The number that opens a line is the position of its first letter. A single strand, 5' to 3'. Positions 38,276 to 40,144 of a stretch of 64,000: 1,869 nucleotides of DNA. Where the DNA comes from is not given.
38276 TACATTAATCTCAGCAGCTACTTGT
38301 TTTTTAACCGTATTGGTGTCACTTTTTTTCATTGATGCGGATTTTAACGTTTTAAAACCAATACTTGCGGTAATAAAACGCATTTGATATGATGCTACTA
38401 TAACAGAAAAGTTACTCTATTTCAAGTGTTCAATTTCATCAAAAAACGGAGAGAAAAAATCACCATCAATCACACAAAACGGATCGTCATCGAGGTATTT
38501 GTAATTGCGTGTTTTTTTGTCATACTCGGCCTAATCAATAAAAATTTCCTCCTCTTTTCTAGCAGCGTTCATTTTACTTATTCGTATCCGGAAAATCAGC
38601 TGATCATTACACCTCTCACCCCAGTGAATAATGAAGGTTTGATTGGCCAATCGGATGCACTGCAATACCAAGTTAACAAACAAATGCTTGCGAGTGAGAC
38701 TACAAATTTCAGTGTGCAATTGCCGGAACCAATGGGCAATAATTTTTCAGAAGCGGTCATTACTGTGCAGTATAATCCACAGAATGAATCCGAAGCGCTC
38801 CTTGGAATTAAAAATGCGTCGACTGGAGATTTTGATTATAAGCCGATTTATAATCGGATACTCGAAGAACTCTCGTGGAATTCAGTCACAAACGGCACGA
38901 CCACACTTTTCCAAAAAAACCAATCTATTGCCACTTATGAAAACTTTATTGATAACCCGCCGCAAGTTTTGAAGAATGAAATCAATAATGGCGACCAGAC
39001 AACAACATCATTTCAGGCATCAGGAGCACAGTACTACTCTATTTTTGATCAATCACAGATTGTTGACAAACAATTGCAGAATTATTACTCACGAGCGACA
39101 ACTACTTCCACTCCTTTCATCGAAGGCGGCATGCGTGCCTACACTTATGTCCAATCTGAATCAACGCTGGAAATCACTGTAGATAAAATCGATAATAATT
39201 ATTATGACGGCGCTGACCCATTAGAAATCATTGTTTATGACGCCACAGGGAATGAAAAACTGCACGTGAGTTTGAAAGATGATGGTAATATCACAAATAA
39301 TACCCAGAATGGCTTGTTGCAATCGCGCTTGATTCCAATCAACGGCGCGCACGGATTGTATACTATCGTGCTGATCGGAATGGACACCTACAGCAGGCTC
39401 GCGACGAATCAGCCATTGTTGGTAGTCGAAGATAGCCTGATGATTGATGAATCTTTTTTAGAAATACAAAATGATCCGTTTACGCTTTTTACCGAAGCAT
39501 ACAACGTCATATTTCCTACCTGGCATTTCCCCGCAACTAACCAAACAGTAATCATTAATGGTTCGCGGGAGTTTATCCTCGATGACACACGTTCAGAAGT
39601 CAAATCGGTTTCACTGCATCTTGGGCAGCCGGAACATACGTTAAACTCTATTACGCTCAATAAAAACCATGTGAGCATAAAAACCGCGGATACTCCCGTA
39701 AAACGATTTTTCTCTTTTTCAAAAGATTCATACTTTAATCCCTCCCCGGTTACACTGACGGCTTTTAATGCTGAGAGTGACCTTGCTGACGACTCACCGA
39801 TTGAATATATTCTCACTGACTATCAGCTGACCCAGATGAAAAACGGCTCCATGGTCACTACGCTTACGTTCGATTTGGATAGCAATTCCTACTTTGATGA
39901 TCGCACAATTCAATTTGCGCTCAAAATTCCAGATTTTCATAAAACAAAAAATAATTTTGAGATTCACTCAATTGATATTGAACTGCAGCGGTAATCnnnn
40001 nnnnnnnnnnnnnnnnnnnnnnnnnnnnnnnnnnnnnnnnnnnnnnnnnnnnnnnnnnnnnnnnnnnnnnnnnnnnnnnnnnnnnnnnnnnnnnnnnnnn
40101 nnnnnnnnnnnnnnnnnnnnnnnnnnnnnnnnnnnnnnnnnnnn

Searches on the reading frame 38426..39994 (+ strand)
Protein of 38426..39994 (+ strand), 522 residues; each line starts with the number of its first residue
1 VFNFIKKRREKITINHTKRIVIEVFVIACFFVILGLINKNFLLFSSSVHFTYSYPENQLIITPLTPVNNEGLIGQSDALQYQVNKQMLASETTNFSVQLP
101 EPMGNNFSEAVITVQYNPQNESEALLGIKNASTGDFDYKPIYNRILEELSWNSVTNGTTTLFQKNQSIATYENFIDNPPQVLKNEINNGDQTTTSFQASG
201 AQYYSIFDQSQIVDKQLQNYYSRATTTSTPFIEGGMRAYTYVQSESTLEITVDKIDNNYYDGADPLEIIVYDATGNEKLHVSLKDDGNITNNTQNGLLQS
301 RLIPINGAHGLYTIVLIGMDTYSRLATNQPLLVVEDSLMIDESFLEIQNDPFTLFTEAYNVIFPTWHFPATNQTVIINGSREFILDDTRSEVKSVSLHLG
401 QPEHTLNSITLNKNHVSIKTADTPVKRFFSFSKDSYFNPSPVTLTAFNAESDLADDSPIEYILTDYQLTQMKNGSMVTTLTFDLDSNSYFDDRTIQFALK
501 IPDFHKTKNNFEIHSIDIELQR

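Call 7: search_protein_families(library=pfam, proteins=[window:38426-39994:+], max_evalue=0.1)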
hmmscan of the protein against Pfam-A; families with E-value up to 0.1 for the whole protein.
window:38426-39994:+ (522 aa): 1 family
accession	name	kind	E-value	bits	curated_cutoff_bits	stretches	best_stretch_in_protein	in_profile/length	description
PF10162.14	G8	-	0.03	14.6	22.9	0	365-419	1-59/124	G8 domain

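Call 16: find_homologous_proteins(query=window:38426-39994:+, max_evalue=0.001)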
Query window:38426-39994:+ (522 aa): 4 proteins with E <= 0.001 among 6785 candidates.
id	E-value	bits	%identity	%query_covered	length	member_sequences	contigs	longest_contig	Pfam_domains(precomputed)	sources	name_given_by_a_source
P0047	0.0e+0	1158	100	100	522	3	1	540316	-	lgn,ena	-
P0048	2.5e-160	552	48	100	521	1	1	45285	-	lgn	-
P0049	9.4e-159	547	48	100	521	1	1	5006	-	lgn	-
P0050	9.2e-107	376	36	100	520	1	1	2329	-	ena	-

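Call 18: find_encoding_contigs(protein=P0048, flank=8000, max_places=2)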
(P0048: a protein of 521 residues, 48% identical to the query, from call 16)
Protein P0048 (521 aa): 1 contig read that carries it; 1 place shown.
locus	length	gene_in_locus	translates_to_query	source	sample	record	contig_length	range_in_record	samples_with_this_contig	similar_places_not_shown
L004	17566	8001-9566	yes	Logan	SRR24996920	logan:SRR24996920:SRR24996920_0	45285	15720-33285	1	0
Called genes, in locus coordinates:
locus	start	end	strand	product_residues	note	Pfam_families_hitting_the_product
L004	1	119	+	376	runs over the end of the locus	PF13439:Glyco_transf_4, PF13477:Glyco_trans_4_2 (weak), PF13579:Glyco_trans_4_4, PF00534:Glycos_transf_1, PF13692:Glyco_trans_1_4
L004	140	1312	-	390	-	PF13439:Glyco_transf_4, PF13579:Glyco_trans_4_4, PF13477:Glyco_trans_4_2 (weak), PF00534:Glycos_transf_1, PF13692:Glyco_trans_1_4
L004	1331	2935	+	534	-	-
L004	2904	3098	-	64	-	-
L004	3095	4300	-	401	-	PF13439:Glyco_transf_4, PF13579:Glyco_trans_4_4, PF00534:Glycos_transf_1, PF13692:Glyco_trans_1_4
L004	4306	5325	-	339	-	PF13439:Glyco_transf_4, PF13579:Glyco_trans_4_4, PF20706:GT4-conflict (weak), PF00534:Glycos_transf_1, PF13692:Glyco_trans_1_4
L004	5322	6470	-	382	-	PF13439:Glyco_transf_4, PF13579:Glyco_trans_4_4, PF20706:GT4-conflict, PF00534:Glycos_transf_1, PF13692:Glyco_trans_1_4, PF13524:Glyco_trans_1_2 (weak)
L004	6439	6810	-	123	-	PF10066:DUF2304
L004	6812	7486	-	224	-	PF00535:Glycos_transf_2, PF13641:Glyco_tranf_2_3 (weak)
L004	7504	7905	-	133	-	-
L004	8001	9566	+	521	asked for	-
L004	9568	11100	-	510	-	-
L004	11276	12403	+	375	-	PF02350:Epimerase_2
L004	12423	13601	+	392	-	PF07470:Glyco_hydro_88 (faint)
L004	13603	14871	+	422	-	PF01943:Polysacc_synt, PF13440:Polysacc_synt_3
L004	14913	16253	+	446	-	PF27533:CapK_C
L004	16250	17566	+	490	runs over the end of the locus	PF04015:DUF362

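Call 52: search_protein_families(library=ncbifam, proteins=[window:38426-39994:+], max_evalue=0.1)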
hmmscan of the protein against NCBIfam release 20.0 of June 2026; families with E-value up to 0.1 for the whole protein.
window:38426-39994:+ (522 aa): 1 family
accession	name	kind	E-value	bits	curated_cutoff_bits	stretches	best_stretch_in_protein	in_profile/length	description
TIGR01757.1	Malate-DH_plant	equivalog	0.072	11.7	598.3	0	97-169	293-365/387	malate dehydrogenase, NADP-dependent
